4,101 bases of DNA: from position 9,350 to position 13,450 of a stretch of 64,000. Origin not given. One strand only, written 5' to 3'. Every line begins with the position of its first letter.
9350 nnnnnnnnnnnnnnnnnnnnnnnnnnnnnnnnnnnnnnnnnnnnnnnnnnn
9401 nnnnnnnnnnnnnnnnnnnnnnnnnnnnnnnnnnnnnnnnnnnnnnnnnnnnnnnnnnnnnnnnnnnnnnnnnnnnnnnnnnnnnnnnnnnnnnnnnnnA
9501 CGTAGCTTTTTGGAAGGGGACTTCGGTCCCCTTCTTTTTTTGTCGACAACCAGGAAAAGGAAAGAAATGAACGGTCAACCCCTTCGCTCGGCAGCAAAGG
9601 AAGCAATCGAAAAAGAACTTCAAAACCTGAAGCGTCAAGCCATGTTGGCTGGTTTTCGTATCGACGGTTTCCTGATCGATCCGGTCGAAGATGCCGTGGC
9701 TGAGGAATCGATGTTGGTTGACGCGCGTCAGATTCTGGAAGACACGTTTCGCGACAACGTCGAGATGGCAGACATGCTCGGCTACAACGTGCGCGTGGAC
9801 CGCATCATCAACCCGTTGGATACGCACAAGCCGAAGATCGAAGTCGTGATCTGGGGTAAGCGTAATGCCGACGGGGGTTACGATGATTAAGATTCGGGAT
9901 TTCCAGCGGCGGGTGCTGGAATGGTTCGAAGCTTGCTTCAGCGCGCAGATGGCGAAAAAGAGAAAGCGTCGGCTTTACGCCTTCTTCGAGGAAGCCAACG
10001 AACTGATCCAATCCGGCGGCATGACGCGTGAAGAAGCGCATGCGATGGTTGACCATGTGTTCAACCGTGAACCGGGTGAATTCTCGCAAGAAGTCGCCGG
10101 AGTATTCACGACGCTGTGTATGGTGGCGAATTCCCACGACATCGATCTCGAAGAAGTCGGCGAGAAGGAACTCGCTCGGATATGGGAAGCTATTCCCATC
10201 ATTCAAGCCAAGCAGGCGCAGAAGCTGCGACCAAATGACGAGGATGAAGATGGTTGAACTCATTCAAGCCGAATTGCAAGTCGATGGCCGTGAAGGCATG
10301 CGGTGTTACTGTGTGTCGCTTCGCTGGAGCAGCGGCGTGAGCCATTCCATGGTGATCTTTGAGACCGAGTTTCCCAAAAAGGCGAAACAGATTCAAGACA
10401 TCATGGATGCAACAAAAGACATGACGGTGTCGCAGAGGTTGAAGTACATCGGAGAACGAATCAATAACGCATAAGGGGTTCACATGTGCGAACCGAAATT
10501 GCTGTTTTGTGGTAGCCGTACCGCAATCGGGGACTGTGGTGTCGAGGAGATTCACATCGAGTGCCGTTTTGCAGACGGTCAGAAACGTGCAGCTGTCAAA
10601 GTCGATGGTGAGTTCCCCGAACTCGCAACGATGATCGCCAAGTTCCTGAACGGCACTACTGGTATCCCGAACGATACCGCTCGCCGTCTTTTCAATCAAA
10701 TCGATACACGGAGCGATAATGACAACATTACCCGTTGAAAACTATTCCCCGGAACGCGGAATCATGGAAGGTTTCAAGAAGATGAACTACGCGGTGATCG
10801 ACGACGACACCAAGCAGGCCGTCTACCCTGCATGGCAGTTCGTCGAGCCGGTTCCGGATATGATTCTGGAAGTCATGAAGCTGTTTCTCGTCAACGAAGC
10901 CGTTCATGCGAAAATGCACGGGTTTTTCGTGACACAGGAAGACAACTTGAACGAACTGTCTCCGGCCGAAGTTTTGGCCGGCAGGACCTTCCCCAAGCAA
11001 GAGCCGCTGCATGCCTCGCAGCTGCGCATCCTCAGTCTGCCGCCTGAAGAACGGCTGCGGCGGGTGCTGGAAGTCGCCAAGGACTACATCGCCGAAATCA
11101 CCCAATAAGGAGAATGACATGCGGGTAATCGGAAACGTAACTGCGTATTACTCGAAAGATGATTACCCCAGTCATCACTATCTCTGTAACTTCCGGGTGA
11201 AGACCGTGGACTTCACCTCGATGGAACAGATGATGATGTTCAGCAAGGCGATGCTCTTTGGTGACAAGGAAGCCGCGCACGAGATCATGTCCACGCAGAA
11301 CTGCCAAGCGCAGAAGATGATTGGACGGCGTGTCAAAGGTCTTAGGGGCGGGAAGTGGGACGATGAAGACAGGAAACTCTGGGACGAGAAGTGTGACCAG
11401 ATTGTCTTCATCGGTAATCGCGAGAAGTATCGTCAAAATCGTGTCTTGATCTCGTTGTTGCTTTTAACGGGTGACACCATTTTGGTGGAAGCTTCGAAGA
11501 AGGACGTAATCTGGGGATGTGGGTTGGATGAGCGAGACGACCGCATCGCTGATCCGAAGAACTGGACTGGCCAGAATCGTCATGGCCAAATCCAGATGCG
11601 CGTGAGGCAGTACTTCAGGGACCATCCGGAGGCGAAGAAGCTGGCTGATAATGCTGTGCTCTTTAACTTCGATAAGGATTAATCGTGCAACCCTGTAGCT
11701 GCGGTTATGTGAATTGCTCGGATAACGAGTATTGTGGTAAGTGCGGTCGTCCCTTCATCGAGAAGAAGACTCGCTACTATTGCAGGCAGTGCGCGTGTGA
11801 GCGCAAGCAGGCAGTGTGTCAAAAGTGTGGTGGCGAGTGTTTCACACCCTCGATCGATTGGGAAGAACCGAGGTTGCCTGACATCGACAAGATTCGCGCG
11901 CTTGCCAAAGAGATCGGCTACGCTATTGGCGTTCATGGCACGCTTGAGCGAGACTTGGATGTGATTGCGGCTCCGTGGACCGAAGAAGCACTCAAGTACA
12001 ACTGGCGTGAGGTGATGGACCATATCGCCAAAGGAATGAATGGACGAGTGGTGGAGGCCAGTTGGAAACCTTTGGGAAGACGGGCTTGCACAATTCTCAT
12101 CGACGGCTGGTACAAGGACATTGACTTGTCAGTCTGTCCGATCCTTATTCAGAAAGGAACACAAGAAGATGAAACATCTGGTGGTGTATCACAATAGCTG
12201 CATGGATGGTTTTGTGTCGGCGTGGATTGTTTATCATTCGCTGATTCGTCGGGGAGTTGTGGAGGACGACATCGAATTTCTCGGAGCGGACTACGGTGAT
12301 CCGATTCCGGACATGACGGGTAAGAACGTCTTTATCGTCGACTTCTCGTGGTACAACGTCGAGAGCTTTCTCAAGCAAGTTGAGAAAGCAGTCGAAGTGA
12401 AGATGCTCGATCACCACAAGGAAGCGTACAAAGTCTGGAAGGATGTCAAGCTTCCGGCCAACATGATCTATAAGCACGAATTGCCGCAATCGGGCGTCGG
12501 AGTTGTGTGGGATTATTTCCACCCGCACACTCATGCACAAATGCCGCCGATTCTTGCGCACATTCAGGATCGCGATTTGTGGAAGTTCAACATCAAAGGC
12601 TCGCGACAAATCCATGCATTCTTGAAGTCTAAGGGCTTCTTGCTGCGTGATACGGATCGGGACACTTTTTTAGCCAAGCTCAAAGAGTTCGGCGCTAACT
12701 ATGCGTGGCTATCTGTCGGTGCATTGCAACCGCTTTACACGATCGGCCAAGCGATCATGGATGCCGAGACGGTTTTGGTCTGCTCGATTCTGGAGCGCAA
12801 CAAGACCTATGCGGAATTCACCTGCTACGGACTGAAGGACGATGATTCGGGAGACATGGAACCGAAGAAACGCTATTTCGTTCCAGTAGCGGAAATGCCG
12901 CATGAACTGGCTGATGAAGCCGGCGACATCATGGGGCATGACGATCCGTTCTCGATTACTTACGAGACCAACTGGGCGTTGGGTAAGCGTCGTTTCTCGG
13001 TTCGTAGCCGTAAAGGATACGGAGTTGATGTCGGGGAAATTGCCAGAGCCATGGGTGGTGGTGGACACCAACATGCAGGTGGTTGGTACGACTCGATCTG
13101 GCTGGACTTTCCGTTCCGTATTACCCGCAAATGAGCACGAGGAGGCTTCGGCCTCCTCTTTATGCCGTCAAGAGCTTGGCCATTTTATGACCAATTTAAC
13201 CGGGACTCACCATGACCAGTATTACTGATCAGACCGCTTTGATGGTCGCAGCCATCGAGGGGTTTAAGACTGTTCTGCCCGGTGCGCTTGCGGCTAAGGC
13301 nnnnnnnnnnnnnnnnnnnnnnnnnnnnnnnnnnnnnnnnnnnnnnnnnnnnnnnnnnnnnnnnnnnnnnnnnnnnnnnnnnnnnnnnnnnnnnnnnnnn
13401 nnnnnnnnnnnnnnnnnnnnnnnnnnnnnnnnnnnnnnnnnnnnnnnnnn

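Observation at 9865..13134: Nucleotide and ADP-ribose processing island: MazG-like, then NADAR, Zn-ribbon protein and DHH/DHHA1 phosphoesterase in a row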

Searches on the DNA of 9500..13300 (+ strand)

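Call 5: search_dna_similar(query=window:9500-13300:+, collection=phages, mode=near, max_rows=30)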
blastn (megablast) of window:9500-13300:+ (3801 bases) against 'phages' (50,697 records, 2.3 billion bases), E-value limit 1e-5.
No match.

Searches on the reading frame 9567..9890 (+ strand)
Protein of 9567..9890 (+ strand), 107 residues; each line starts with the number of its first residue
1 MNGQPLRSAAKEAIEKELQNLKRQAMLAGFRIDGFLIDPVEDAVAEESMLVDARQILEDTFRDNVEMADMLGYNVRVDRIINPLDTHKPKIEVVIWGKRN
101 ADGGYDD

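Call 122: search_protein_families(library=pfam, max_evalue=0.01, proteins=[window:9567-9890:+])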
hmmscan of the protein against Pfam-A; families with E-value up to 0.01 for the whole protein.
window:9567-9890:+ (107 aa): 0 families
